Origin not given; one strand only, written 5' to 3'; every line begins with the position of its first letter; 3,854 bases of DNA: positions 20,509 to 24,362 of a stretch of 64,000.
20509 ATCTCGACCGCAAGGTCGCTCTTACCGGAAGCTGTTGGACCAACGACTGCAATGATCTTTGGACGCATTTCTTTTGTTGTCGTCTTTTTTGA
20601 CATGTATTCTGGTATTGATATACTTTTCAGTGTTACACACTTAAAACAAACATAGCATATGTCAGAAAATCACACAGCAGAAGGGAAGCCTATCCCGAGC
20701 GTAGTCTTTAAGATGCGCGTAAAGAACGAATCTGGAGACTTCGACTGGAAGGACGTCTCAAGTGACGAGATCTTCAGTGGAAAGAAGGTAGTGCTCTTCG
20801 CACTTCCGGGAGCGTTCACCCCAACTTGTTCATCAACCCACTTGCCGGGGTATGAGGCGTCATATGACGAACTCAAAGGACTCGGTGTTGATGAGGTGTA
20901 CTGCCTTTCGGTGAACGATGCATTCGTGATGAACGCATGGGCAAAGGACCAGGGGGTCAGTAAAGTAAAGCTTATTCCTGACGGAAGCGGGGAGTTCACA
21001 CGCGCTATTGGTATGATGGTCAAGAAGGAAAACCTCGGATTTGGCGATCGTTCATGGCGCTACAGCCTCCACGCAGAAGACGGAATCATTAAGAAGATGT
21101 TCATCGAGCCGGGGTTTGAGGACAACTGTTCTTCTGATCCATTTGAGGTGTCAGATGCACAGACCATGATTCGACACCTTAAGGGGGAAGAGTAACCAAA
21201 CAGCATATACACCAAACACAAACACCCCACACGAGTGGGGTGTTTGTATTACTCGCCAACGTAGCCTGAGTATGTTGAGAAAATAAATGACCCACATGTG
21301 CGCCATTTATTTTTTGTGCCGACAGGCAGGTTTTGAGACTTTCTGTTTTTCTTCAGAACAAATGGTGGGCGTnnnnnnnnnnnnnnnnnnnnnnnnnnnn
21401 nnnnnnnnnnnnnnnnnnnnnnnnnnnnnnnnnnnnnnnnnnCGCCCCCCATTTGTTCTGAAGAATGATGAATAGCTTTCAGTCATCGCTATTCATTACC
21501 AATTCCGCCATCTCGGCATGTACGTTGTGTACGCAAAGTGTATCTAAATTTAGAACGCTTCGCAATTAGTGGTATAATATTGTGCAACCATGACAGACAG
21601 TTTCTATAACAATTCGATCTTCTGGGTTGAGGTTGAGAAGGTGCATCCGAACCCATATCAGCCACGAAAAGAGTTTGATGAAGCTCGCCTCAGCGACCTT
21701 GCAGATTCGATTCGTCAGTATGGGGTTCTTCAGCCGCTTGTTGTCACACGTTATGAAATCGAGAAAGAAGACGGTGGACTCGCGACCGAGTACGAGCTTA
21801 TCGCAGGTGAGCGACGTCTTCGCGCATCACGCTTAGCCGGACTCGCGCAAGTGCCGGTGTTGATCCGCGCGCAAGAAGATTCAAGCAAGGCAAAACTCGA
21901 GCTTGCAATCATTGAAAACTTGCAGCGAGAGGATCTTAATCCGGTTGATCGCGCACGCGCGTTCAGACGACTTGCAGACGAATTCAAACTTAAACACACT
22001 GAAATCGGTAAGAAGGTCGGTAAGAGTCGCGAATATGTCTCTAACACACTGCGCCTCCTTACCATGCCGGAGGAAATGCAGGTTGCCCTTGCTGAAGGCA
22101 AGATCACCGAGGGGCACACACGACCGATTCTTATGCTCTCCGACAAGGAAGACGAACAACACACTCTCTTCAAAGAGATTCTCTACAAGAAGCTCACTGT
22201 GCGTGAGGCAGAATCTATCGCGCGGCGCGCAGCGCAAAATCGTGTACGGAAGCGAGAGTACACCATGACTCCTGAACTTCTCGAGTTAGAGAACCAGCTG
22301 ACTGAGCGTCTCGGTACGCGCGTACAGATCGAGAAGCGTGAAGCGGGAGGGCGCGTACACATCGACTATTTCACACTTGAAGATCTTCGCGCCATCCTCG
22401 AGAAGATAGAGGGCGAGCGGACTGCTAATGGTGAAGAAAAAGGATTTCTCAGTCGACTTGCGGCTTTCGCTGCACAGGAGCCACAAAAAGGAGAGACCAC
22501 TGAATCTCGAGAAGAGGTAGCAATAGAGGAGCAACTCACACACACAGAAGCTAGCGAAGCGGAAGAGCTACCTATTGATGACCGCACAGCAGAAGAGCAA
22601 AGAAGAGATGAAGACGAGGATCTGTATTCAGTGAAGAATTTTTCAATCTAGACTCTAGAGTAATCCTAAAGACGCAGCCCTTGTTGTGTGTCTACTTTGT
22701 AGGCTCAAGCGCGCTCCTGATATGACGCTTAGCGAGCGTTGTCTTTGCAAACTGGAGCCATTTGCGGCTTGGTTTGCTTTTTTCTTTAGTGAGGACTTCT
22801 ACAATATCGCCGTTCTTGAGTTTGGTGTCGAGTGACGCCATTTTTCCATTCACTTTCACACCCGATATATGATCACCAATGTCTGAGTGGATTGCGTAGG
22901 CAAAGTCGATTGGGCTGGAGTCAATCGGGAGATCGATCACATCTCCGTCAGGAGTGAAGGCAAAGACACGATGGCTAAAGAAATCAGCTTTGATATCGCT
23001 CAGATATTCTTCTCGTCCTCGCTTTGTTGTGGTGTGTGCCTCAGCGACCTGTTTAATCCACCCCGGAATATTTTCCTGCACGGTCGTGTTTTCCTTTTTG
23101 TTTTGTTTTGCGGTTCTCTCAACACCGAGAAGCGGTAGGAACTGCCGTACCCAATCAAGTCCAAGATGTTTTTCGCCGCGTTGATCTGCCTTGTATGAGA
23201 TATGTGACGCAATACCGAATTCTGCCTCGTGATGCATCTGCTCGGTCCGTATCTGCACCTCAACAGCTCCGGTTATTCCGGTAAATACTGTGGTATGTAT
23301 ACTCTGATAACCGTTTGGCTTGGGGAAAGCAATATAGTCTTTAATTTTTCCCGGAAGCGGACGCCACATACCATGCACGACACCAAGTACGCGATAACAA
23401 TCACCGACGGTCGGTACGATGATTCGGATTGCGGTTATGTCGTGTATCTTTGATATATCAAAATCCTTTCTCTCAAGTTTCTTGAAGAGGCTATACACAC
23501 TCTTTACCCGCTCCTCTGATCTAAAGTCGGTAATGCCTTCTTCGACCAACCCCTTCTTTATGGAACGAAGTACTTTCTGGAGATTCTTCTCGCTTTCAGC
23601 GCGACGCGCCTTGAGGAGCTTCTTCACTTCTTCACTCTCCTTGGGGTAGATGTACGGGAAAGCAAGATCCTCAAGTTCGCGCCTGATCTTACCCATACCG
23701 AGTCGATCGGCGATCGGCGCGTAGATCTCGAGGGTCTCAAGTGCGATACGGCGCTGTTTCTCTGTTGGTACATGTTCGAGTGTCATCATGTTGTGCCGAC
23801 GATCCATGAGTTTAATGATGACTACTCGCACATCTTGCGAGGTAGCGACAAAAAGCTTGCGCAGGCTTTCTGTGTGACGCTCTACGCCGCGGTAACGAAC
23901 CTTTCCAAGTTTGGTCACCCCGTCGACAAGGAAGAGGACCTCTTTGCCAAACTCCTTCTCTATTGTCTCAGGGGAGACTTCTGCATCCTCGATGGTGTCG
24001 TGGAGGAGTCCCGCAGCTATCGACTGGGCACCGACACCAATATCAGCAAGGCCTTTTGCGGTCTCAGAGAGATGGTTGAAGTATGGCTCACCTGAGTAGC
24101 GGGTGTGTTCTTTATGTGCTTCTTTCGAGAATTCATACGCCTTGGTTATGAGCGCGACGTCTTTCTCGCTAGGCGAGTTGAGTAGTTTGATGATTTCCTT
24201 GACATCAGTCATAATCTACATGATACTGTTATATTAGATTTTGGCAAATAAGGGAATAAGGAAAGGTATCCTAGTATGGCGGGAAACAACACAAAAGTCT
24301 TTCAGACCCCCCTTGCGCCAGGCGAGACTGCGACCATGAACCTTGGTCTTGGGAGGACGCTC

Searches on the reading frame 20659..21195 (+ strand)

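Call 80: search_protein_families(library=pfam, proteins=[window:20659-21195:+], max_evalue=0.0001)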
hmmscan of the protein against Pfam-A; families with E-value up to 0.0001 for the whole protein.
window:20659-21195:+ (178 aa): 2 families
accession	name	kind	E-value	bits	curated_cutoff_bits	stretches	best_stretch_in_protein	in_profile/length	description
PF08534.16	Redoxin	-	2e-28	99.5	26.6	1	8-153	2-137/148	Redoxin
PF00578.27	AhpC-TSA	-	3.9e-14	53.1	26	1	20-124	11-105/124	AhpC/TSA family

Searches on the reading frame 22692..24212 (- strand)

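Call 89: search_protein_families(library=pfam, proteins=[window:22692-24212:-], max_evalue=0.00001)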
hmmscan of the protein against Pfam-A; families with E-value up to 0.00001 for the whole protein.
window:22692-24212:- (506 aa): 4 families
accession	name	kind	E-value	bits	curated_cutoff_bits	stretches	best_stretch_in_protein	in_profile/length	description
PF13328.12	HD_4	-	2.3e-41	141.6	27.2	1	25-173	1-155/156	HD domain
PF04607.23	RelA_SpoT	-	2.7e-38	131.2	27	1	234-344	1-112/113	Region found in RelA / SpoT proteins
PF02824.27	TGS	-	4.3e-20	72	22.2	1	416-475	1-60/60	TGS domain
PF01966.28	HD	-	1.4e-08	35.4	22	1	44-142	1-116/116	HD domain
